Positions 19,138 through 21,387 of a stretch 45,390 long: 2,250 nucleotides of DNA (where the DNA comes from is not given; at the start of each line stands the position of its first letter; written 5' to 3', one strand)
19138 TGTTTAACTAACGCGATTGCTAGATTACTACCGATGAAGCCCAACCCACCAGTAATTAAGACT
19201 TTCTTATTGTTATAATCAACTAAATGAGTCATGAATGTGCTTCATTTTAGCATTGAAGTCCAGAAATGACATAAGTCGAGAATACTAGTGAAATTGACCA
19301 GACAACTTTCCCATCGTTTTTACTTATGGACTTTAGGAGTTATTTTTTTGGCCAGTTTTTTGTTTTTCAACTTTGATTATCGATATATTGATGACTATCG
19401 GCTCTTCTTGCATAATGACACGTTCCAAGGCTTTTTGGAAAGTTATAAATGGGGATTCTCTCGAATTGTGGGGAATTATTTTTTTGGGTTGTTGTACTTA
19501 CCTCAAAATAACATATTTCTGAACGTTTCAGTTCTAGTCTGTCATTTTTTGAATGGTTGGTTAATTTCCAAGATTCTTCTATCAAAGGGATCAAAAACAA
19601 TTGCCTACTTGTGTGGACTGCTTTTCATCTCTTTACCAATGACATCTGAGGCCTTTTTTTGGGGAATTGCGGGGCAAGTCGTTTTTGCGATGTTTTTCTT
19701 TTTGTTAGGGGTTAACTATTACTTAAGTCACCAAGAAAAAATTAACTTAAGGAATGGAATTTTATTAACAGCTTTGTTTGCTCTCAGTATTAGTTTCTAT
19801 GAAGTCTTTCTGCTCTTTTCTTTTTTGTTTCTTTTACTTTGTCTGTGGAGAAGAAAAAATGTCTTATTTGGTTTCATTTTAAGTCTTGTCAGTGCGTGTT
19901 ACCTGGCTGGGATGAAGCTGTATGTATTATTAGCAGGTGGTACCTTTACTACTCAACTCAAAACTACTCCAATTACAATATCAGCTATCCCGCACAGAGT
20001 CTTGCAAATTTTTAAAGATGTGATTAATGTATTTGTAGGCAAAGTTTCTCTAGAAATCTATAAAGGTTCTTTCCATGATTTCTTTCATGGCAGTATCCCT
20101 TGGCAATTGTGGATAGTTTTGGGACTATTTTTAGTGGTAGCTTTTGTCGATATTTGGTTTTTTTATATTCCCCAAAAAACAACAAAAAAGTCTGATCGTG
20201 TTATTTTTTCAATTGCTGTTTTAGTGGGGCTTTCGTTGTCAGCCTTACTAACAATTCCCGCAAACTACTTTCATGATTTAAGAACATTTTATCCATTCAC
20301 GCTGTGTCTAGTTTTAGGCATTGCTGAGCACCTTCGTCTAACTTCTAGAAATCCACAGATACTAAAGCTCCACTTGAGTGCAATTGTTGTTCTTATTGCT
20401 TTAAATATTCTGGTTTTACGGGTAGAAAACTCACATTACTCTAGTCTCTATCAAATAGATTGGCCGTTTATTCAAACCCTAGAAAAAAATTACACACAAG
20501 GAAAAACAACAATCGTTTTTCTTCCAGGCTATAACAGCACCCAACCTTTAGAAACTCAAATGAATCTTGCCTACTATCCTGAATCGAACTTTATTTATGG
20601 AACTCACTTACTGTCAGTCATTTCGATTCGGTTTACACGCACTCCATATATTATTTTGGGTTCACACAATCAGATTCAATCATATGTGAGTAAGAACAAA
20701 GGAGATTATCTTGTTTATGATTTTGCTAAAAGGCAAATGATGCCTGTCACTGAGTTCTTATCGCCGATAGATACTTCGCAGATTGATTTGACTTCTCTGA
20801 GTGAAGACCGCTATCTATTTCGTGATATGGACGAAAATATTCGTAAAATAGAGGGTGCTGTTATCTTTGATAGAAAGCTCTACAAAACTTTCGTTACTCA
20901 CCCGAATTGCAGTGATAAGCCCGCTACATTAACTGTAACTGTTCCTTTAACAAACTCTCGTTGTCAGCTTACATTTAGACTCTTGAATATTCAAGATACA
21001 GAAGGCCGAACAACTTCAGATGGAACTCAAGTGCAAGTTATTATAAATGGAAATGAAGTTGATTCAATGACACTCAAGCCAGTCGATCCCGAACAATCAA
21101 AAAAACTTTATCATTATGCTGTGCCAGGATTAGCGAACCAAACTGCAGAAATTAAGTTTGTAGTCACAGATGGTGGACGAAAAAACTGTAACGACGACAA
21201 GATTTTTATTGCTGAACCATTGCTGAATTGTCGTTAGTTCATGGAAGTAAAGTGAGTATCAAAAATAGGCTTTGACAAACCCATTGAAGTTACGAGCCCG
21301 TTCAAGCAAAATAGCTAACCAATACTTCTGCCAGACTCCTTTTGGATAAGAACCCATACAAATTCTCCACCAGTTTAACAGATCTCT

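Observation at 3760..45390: A 42-kb glycosylation island with about 11 GT-C-fold membrane enzymes from at least 5 families, plus lipid-donor, nucleotide-sugar and three export routes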

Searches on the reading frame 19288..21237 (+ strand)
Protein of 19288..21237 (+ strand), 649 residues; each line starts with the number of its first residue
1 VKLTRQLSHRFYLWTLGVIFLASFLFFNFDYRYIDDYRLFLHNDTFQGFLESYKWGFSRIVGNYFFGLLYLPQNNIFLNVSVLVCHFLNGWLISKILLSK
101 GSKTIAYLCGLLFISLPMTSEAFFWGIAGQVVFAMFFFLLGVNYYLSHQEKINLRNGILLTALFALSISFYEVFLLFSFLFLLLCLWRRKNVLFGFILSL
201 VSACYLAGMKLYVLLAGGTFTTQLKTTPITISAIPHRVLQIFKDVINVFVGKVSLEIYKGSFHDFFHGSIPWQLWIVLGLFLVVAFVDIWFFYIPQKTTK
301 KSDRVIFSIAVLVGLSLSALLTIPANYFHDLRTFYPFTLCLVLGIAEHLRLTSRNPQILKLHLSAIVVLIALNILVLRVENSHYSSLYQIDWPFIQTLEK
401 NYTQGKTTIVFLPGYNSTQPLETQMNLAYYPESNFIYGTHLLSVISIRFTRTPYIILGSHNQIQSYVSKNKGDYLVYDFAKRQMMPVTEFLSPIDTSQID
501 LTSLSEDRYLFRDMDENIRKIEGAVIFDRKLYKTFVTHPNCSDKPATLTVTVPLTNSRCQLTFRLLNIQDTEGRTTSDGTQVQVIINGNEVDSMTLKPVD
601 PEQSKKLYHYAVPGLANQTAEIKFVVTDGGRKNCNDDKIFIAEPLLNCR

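Call 4: search_protein_families(library=pfam, proteins=[window:19288-21237:+], max_evalue=0.01)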
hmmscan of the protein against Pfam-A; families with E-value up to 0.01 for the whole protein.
window:19288-21237:+ (649 aa): 0 families

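Call 10: search_protein_families(library=ncbifam, proteins=[window:19288-21237:+], max_evalue=1)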
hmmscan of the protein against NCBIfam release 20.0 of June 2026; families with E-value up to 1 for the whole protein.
window:19288-21237:+ (649 aa): 1 family
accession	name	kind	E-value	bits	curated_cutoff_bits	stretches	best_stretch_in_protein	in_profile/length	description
NF001541.2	PRK00369.1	equivalog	0.1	11.1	310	1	342-389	308-356/400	dihydroorotase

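Call 11: search_protein_families(library=pfam, proteins=[window:19288-21237:+], max_evalue=10)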
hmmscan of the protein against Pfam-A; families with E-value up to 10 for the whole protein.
window:19288-21237:+ (649 aa): 3 families
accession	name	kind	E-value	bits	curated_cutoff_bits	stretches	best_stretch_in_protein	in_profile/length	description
PF07705.17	CARDB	-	0.018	15.7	22.7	1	550-626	12-83/101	CARDB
PF20622.4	Big_15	-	0.061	13.6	27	1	571-639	16-78/82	Bacterial Ig domain (Big_16)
PF20556.3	DUF6768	-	0.52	10.5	27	1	261-321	31-91/123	Family of unknown function (DUF6768)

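Call 19: find_homologous_proteins(query=window:19288-21237:+)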
Query window:19288-21237:+ (649 aa): 8 proteins with E <= 0.001 among 8000 candidates.
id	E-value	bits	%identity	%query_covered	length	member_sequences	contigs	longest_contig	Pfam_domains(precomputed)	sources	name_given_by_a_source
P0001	0.0e+0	1469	100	100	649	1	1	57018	-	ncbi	-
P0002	6.9e-237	806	55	99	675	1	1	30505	-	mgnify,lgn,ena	mgnify:CR=1 FL=1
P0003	7.5e-229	779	53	100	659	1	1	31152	-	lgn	-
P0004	6.9e-226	770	55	98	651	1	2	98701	-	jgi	jgi:hypothetical protein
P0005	5.2e-225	767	53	100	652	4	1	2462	-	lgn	-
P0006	4.3e-222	757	53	99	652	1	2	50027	-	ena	-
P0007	1.4e-221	755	53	100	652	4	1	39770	-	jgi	-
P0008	6.7e-98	347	35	99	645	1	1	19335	-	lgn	-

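Call 20: find_encoding_contigs(protein=P0001, flank=10000, max_places=3)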
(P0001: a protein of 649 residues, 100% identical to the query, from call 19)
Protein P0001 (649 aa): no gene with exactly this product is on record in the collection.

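Call 21: find_encoding_contigs(protein=P0004, flank=10000, max_places=3)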
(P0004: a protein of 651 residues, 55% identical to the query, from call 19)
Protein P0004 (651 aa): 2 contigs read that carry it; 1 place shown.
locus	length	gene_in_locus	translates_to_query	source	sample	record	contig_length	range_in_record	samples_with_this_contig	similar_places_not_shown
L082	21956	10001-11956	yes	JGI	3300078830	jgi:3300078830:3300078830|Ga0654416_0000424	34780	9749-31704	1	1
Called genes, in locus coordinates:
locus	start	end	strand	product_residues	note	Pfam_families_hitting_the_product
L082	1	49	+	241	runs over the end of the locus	PF06414:Zeta_toxin (weak), PF00485:PRK, PF01712:dNK (faint)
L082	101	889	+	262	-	PF01061:ABC2_membrane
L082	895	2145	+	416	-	PF00005:ABC_tran, PF14524:Wzt_C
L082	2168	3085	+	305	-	PF05401:NodS (weak), PF13489:Methyltransf_23, PF00398:RrnaAD, PF08241:Methyltransf_11 (weak), PF08242:Methyltransf_12, PF13649:Methyltransf_25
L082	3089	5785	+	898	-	PF00535:Glycos_transf_2, PF13641:Glyco_tranf_2_3 (weak)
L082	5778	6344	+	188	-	-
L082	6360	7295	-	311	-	PF00535:Glycos_transf_2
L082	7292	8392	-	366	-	PF00266:Aminotran_5, PF01041:DegT_DnrJ_EryC1, PF01053:Cys_Met_Meta_PP, PF01212:Beta_elim_lyase (weak)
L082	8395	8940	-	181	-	PF13302:Acetyltransf_3, PF13420:Acetyltransf_4, PF13523:Acetyltransf_8 (weak), PF00583:Acetyltransf_1, PF13673:Acetyltransf_10 (weak), PF13508:Acetyltransf_7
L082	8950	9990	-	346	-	PF01073:3Beta_HSD, PF01370:Epimerase, PF02719:Polysacc_synt_2, PF04321:RmlD_sub_bind (weak), PF07993:NAD_binding_4 (faint), PF16363:GDP_Man_Dehyd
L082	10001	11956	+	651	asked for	-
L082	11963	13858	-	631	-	PF00404:Dockerin_1 (weak), PF12891:Glyco_hydro_44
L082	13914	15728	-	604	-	PF02366:PMT, PF13231:PMT_2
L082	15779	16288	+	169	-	PF00293:NUDIX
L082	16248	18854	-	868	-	PF00690:Cation_ATPase_N, PF00122:E1-E2_ATPase, PF00702:Hydrolase, PF13246:Cation_ATPase, PF00689:Cation_ATPase_C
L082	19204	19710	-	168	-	PF01797:Y1_Tnp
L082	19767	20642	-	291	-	PF04851:ResIII, PF00271:Helicase_C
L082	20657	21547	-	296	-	PF22548:AEP-TOTE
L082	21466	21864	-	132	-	PF22548:AEP-TOTE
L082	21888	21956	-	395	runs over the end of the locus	PF01637:ATPase_2 (faint), PF13173:AAA_14, PF13635:DUF4143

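Call 27: search_solved_structures(query=A1, max_evalue=10)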
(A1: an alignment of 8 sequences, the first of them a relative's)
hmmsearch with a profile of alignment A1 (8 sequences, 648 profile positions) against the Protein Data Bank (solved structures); distinct sequences matched with E-value up to 10: 0.

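Call 40: search_protein_representatives(alignment_id=A1)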
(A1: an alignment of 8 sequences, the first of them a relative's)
Query: 8 sequences, 648 profile positions. Proteins with E-value up to 0.001 (for the whole library): 94; up to 1e-10: 2; up to 1e-30: 2. The best 94 are listed.
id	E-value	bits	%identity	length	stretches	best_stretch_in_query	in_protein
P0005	0.0e+00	1178.0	-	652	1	1-648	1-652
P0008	7.0e-267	903.8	-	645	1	7-648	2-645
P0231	1.9e-10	56.6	-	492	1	13-408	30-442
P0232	8.3e-09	51.1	-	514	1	80-415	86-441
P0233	1.1e-08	50.8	-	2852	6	588-645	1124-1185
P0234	4.7e-08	48.6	-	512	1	83-223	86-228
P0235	3.4e-07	45.8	-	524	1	80-192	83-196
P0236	4.3e-07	45.5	-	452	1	2-417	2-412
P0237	5.4e-07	45.1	-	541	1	72-416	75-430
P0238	6.8e-07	44.8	-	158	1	505-648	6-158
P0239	1.1e-06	44.1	-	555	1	71-427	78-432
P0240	2.0e-06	43.2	-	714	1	82-215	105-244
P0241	3.6e-06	42.4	-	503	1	78-207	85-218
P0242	3.9e-06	42.3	-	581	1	8-186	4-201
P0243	4.9e-06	42.0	-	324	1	8-209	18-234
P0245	1.3e-05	40.6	-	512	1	12-402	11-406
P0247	1.5e-05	40.4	-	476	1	10-398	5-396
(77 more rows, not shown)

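Call 41: search_protein_families(library=pfam, proteins=[P0231, P0232, P0234, P0235, P0236, P0237, P0239, P0241, P0245, P0247], max_evalue=0.001)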
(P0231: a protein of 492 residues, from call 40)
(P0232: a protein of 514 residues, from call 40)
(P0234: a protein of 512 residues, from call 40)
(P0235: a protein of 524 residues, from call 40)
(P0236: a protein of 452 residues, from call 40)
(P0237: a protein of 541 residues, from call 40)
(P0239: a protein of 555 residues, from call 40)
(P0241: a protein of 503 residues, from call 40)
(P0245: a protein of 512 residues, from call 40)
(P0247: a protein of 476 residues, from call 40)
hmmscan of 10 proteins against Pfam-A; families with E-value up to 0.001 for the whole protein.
P0231 (492 aa): 0 families

P0232 (514 aa): 0 families

P0234 (512 aa): 0 families

P0235 (524 aa): 15 families
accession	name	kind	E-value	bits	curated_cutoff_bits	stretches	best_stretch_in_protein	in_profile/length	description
PF00515.34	TPR_1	-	1.7e-20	72.3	27.8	2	472-502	3-33/34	Tetratricopeptide repeat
PF07719.23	TPR_2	-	6.1e-19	66.9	27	2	471-502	2-33/34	Tetratricopeptide repeat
PF13414.12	TPR_11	-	3.1e-17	62.4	26.8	1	443-484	1-42/42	TPR repeat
PF13181.12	TPR_8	-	1.7e-15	56.2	25.7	1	437-467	2-32/34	Tetratricopeptide repeat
PF13432.12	TPR_16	-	2.1e-14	54.1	32.7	1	441-504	2-65/65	Tetratricopeptide repeat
PF13176.12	TPR_7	-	1.3e-12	47.2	27.9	1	473-503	2-34/36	Tetratricopeptide repeat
PF13424.12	TPR_12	-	1.6e-12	47.9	30.1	1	409-464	9-73/77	Tetratricopeptide repeat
PF14559.12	TPR_19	-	3.2e-11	43.8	25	2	447-503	2-58/68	Tetratricopeptide repeat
PF13428.12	TPR_14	-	1.3e-10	41.3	23.5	0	438-475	3-40/44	Tetratricopeptide repeat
PF13431.12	TPR_17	-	6.5e-08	32.7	24.4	1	459-490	2-33/34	Tetratricopeptide repeat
PF13374.12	TPR_10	-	1e-07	32.2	27.5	0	470-498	2-30/42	Tetratricopeptide repeat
PF13231.12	PMT_2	-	1.4e-07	32.3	26.1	1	62-196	5-138/160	Dolichyl-phosphate-mannose-protein mannosyltransferase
PF13174.12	TPR_6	-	1.2e-06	29.2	26.3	0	473-503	3-33/33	Tetratricopeptide repeat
PF13371.12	TPR_9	-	0.00012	22.5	35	0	443-504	2-63/73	Tetratricopeptide repeat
PF12895.13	ANAPC3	-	0.0006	20.5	27.2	0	421-495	7-81/82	Anaphase-promoting complex, cyclosome, subunit 3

P0236 (452 aa): 0 families

P0237 (541 aa): 0 families

P0239 (555 aa): 16 families
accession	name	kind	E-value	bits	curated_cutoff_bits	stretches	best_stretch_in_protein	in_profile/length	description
PF07719.23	TPR_2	-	1.7e-16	59.3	27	2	404-434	3-33/34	Tetratricopeptide repeat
PF00515.34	TPR_1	-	3.7e-14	52.3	27.8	2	404-434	3-33/34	Tetratricopeptide repeat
PF14559.12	TPR_19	-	3.1e-12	47.1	25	2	482-533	3-54/68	Tetratricopeptide repeat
PF13428.12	TPR_14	-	1e-11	44.7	23.5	0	439-478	4-43/44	Tetratricopeptide repeat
PF13431.12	TPR_17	-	2.4e-10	40.3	24.4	0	458-491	1-34/34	Tetratricopeptide repeat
PF13374.12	TPR_10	-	3.5e-10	40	27.5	1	405-431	5-31/42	Tetratricopeptide repeat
PF13414.12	TPR_11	-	1e-09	38.4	26.8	1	443-481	1-39/42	TPR repeat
PF13424.12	TPR_12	-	4.4e-09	36.8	30.1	1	403-463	4-72/77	Tetratricopeptide repeat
PF13432.12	TPR_16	-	1.8e-08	35.1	32.7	1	408-464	3-59/65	Tetratricopeptide repeat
PF13181.12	TPR_8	-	1.7e-07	31.3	25.7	0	404-433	3-32/34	Tetratricopeptide repeat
PF13176.12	TPR_7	-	3.3e-05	24.1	27.9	0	439-467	2-32/36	Tetratricopeptide repeat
PF13174.12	TPR_6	-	0.0002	22.2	26.3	0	442-463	6-27/33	Tetratricopeptide repeat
PF12895.13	ANAPC3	-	0.00022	21.9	27.2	0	452-528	5-80/82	Anaphase-promoting complex, cyclosome, subunit 3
PF07721.20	TPR_4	-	0.00033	21.4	27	0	415-427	14-26/26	Tetratricopeptide repeat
PF23914.1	TPR_CcmH_CycH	-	0.00039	20.7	42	1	437-531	51-148/158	Cytochrome c-type biogenesis protein H TPR domain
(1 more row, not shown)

P0241 (503 aa): 1 family
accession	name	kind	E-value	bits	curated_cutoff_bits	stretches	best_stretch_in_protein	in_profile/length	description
PF13231.12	PMT_2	-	6.3e-06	26.9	26.1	1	74-218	13-154/160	Dolichyl-phosphate-mannose-protein mannosyltransferase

P0245 (512 aa): 4 families
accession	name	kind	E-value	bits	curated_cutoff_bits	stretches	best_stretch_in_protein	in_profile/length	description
PF13181.12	TPR_8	-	9.6e-07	28.9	25.7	0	431-462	2-33/34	Tetratricopeptide repeat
PF07719.23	TPR_2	-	2.1e-06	27.9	27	0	431-463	2-34/34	Tetratricopeptide repeat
PF13431.12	TPR_17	-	5e-06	26.8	24.4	1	452-483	1-32/34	Tetratricopeptide repeat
PF00515.34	TPR_1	-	0.00087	19.5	27.8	0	432-463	3-34/34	Tetratricopeptide repeat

P0247 (476 aa): 0 families

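Call 55: predict_structure(alignment_id=A1)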
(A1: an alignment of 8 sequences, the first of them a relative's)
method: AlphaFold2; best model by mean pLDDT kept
length: 649 residues; sequences in the alignment: 8
mean_pLDDT: 63.6   pTM: 0.53
mean pLDDT of the five models: 63.6, 58.1, 57.2, 56.9, 56.0
residues with pLDDT >= 90: 31; 70-90: 220; 50-70: 244; < 50: 154
segments of 3 or more residues with pLDDT < 50: 1-10, 23-79, 115-129, 170-173, 216-229, 250-257, 324-333, 425-451
pLDDT, mean of each block of 10 residues (from residue 1): 39 53 43 36 44 42 40 44 56 61 62 47 40 63 72 73 63 60 79 82 65 48 38 62 56 48 55 66 76 57 59 60 48 55 69 73 76 62 56 73 86 69 41 32 39 74 81 83 84 73 83 73 68 80 83 78 85 61 90 81 84 72 83 65 87
secondary structure, 60 per line:
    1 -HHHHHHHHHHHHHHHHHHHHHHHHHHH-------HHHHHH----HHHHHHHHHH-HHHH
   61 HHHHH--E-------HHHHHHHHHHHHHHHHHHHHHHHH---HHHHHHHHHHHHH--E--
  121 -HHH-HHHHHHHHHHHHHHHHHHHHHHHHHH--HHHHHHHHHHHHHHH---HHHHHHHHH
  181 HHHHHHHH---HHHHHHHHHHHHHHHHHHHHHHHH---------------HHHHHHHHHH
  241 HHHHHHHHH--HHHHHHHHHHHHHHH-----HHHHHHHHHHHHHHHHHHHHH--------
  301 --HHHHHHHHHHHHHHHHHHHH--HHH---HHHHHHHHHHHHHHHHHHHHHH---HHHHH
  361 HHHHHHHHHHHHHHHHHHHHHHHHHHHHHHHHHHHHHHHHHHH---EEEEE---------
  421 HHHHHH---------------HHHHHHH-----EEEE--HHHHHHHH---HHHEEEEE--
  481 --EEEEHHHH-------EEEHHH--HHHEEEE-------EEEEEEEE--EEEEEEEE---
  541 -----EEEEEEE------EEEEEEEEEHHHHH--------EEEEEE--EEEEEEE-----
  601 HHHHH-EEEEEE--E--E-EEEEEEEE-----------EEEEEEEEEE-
elements in order: H2-28 H36-41 H46-55 H57-65 H76-99 H103-115 H126-151 H154-168 H172-188 H192-215 H231-249 H252-266 H272-292 H303-322 H331-352 H356-403 E407-411 H421-426 H442-448 E454-457 H460-467 E474-478 E483-486 H487-490 E498-500 E509-512 E520-527 E530-537 E546-552 E559-567 H568-572 E581-586 E589-595 H601-605 E607-612 E620-627 E639-648

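Call 58: fold_search(model_id=the predicted structure, library=pdb)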
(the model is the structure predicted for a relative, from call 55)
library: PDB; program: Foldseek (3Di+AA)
matches with E <= 10: 663; with E <= 0.001: 4
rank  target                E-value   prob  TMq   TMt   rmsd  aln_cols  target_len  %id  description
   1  8j3y_A                3.7e-04  1.00  0.17  0.26  12.7       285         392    8  Crystal structure of CBM6E E168Q in complex with oligosaccharides (released 2024-04-24)
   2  8w7n                  4.0e-04  1.00  0.13  0.09   7.1       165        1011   13  Crystal structure of the in-cell Cry1Aa purified from Bacillus thuringiensis (released 2024-03-06)
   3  8j3x_B                4.6e-04  1.00  0.18  0.26  13.4       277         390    8  Crystal structure of CBM6E from Saccharophagus degradans (released 2024-04-24)
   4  7js4                  8.4e-04  1.00  0.17  0.12   4.6       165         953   14  The structure of the M60 catalytic domain with the CBM51-1 and CBM51-2 domains from Clostridium perfringens ZmpB (released 2021-02-03)
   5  3wnp_A                1.4e-03  1.00  0.14  0.14  16.4       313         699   12  D308A, F268V, D469Y, A513V, and Y515S quintuple mutant of Bacillus circulans T-3040 cycloisomaltooligosaccharide gluca (released 2014-02-05)
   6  6hfz_D                1.8e-03  1.00  0.18  0.27  11.0       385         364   11  Crystal structure of a two-domain esterase (CEX) active on acetylated mannans (released 2019-09-11)
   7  3oeb_A                1.8e-03  1.00  0.15  0.50   5.5       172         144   13  Crystal structure of the Q121E mutant of C.polysaccharolyticus CBM16-1 bound to mannopentaose (released 2010-08-25)
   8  3oea_A                2.0e-03  1.00  0.15  0.50   5.5       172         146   13  Crystal structure of the Q121E mutants of C.polysaccharolyticus CBM16-1 bound to cellopentaose (released 2010-08-25)
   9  2zew_A                2.0e-03  1.00  0.15  0.50   5.4       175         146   13  Family 16 Cabohydrate Binding Domain Module 1 (released 2008-03-04)
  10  8j3x_A                2.1e-03  1.00  0.17  0.26  12.5       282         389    8  Crystal structure of CBM6E from Saccharophagus degradans (released 2024-04-24)
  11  2vng_A                2.3e-03  1.00  0.16  0.50   6.1       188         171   10  Family 51 carbohydrate binding module from a family 98 glycoside hydrolase produced by Clostridium perfringens in comp (released 2008-02-19)
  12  2ygm_B                2.5e-03  1.00  0.18  0.30   4.9       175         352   13  THE X-RAY CRYSTAL STRUCTURE OF TANDEM CBM51 MODULES OF SP3GH98, THE FAMILY 98 GLYCOSIDE HYDROLASE FROM STREPTOCOCCUS P (released 2011-06-22)
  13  2zey_A                2.7e-03  1.00  0.15  0.48   6.0       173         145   13  Family 16 carbohydrate binding module (released 2008-03-04)
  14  3nru_E                2.8e-03  1.00  0.16  0.50   6.4       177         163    9  Ligand binding domain of EPHA7 (released 2010-12-08)
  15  5w6h_A                3.1e-03  1.00  0.15  0.14  10.4       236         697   15  Crystal structure of Bacteriophage CBA120 tailspike protein 4 enzymatically active domain (TSP4dN, orf213) (released 2018-10-24)
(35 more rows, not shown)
